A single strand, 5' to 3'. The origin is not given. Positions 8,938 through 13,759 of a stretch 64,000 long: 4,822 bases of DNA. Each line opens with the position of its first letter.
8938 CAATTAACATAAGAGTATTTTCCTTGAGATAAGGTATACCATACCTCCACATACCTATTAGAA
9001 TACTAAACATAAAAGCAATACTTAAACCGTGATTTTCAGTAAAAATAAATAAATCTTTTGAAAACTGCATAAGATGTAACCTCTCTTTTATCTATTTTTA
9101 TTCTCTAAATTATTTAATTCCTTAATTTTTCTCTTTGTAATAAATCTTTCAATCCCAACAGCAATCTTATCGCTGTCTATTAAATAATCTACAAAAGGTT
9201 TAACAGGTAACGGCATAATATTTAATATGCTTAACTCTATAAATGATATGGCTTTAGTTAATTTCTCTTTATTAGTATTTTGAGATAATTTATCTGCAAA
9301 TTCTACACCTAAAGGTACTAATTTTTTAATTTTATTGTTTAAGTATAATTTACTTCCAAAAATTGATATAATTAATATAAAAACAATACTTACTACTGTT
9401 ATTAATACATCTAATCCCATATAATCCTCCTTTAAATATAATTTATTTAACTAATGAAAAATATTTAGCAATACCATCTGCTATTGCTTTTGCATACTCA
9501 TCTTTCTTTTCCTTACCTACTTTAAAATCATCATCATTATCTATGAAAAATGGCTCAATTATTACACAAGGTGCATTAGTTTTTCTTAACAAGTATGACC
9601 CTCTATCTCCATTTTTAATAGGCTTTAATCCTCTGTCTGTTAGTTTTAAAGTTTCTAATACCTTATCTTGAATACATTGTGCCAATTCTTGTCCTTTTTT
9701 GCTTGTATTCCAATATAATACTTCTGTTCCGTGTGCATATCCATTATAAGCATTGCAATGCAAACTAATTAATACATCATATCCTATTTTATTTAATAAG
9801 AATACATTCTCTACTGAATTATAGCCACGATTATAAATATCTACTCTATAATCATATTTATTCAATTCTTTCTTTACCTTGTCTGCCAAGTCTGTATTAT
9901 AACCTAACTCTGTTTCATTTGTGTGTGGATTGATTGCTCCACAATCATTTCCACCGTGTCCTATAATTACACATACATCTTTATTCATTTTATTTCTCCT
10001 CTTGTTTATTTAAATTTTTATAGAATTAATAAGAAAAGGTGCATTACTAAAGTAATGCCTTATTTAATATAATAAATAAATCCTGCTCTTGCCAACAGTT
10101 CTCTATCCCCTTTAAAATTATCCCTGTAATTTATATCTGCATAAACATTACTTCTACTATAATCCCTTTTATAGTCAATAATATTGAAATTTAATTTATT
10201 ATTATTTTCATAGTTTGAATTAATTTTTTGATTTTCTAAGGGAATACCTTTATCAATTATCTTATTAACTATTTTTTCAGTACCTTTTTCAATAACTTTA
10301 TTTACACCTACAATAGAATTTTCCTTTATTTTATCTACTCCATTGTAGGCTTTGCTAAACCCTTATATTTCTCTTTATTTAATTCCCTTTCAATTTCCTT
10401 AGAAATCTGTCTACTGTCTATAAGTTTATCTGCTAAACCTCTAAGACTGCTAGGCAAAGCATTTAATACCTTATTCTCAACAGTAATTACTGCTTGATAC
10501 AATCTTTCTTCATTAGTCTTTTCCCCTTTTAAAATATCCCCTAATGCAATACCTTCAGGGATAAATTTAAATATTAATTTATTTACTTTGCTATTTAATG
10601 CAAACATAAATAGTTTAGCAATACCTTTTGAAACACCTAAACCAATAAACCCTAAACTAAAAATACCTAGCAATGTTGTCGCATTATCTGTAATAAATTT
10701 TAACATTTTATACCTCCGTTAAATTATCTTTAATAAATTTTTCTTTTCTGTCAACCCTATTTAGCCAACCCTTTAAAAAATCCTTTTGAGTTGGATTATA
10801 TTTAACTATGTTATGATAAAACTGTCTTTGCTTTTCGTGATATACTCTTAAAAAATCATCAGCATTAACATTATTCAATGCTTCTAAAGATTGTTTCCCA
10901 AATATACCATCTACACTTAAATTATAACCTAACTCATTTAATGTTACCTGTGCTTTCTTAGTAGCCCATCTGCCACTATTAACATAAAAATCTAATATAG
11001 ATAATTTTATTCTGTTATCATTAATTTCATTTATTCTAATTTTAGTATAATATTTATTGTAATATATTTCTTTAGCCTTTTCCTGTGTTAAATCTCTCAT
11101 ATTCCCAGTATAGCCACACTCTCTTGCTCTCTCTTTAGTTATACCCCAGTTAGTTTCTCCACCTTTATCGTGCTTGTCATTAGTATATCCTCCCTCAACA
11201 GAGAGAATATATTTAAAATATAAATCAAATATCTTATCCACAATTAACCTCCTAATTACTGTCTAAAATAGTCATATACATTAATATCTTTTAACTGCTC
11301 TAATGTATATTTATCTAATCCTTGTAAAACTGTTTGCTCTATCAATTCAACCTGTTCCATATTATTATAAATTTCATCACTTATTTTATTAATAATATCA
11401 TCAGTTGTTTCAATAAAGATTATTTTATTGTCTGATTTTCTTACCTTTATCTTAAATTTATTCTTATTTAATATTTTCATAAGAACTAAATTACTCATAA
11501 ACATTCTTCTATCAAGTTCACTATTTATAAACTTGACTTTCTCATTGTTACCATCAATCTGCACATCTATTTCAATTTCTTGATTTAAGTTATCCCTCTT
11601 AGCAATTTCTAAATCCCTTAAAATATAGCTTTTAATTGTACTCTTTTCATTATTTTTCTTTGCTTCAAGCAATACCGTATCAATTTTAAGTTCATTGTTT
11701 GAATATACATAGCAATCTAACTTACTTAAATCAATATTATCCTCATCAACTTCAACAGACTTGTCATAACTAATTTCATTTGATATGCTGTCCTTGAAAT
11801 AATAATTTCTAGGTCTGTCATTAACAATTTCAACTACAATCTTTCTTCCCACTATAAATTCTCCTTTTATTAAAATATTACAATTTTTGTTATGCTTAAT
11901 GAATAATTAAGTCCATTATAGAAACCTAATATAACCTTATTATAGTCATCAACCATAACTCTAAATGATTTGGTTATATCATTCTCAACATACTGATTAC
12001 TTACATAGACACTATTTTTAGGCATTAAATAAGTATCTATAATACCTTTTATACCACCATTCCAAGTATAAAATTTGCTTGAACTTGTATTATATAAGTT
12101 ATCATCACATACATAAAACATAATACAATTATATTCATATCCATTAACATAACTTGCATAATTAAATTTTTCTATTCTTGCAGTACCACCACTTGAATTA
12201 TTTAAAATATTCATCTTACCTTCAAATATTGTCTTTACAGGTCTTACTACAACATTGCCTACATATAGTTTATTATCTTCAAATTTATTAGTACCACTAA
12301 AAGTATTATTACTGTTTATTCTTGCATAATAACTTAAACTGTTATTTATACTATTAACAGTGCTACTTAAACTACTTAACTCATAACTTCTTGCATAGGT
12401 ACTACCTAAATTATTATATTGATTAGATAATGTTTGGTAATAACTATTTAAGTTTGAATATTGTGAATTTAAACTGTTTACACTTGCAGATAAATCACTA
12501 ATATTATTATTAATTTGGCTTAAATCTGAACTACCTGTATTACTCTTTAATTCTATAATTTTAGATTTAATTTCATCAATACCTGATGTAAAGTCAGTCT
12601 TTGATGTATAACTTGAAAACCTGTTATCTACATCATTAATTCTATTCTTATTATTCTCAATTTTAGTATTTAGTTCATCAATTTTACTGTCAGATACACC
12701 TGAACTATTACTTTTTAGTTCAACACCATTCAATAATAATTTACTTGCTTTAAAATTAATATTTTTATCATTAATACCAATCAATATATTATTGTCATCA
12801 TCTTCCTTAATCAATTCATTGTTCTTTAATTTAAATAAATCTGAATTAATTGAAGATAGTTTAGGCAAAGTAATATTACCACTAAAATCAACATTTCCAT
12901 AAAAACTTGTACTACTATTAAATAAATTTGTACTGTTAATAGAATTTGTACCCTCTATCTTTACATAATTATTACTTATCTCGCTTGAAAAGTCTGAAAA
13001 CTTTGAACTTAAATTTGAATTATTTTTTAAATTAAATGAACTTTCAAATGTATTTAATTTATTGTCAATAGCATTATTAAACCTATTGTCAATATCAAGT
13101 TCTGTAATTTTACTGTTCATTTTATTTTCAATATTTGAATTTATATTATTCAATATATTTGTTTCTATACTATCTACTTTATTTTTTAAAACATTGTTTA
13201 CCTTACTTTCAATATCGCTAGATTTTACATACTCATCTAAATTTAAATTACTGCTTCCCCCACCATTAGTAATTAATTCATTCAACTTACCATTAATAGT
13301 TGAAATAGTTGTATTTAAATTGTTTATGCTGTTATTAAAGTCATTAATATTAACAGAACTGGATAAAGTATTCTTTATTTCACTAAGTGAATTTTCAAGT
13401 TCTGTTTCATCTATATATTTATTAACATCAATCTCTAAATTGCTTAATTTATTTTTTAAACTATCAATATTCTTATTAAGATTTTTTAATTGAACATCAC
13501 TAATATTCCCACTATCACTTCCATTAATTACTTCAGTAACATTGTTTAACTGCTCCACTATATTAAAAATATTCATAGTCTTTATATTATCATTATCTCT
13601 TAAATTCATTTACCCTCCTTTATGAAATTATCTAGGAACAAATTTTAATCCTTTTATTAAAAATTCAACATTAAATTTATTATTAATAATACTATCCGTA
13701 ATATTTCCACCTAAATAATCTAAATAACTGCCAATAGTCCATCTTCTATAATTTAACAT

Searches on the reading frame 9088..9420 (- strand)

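Call 26: search_protein_families(library=pfam, proteins=[window:9088-9420:-], max_evalue=10)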
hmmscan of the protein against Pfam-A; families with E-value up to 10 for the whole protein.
window:9088-9420:- (110 aa): 2 families
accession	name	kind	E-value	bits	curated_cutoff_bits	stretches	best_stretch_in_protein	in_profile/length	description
PF00763.28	THF_DHG_CYH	-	0.044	14.5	32.8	1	12-59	30-78/115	Tetrahydrofolate dehydrogenase/cyclohydrolase, catalytic domain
PF07234.17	Babuvirus_MP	-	0.17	12.3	27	1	9-59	24-70/117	Movement and RNA silencing protein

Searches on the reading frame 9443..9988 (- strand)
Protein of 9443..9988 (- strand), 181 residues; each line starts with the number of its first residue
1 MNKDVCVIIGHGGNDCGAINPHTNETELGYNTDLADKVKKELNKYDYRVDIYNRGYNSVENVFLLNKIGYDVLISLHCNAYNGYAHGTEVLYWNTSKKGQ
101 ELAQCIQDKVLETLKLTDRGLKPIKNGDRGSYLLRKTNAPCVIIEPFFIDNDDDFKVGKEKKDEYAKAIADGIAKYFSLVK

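Call 26: search_protein_families(library=pfam, proteins=[window:9443-9988:-], max_evalue=10)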
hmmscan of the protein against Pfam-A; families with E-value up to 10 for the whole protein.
window:9443-9988:- (181 aa): 2 families
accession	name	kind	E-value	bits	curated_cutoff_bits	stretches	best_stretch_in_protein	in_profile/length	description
PF01520.23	Amidase_3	-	1.2e-34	120.3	27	1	5-174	1-173/174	N-acetylmuramoyl-L-alanine amidase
PF25312.1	Allergen_Asp_f_4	-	0.22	11.7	27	1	38-75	6-43/174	Allergen Asp f 4-like domain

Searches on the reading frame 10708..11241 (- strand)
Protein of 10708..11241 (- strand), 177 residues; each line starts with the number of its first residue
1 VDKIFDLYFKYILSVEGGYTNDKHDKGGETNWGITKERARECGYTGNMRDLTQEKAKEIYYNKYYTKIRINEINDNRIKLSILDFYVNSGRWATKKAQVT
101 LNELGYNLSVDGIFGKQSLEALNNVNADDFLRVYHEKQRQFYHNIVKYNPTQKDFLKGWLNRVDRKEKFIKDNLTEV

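Call 39: search_protein_families(library=pfam, proteins=[window:10708-11241:-], max_evalue=0.01)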
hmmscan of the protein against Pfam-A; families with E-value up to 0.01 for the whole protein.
window:10708-11241:- (177 aa): 2 families
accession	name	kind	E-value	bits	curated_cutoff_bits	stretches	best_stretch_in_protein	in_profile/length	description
PF05838.17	Glyco_hydro_108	-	1.7e-26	93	21.2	1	9-90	1-85/85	Glycosyl hydrolase 108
PF09374.15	PG_binding_3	-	2.6e-13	50.4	24.6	1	97-163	6-75/76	Predicted Peptidoglycan domain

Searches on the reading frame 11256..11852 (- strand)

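Call 39: search_protein_families(library=pfam, proteins=[window:11256-11852:-], max_evalue=0.01)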
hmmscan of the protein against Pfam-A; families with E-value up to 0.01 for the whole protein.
window:11256-11852:- (198 aa): 1 family
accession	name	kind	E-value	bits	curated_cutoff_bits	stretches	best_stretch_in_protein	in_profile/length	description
PF05056.17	DUF674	-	0.0077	15.6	24.4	0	132-155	263-286/445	Protein of unknown function (DUF674)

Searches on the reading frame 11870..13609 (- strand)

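Call 39: search_protein_families(library=pfam, proteins=[window:11870-13609:-], max_evalue=0.01)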
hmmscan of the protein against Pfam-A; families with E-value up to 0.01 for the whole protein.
window:11870-13609:- (579 aa): 2 families
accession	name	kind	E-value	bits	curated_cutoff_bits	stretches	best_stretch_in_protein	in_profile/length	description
PF16326.10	ABC_tran_CTD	-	0.00046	20.8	32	0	70-113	19-61/69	ABC transporter C-terminal domain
PF13234.12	MTR4_beta-barrel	-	0.0011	19.7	26.4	0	17-83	125-202/203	Mtr4-like, beta-barrel domain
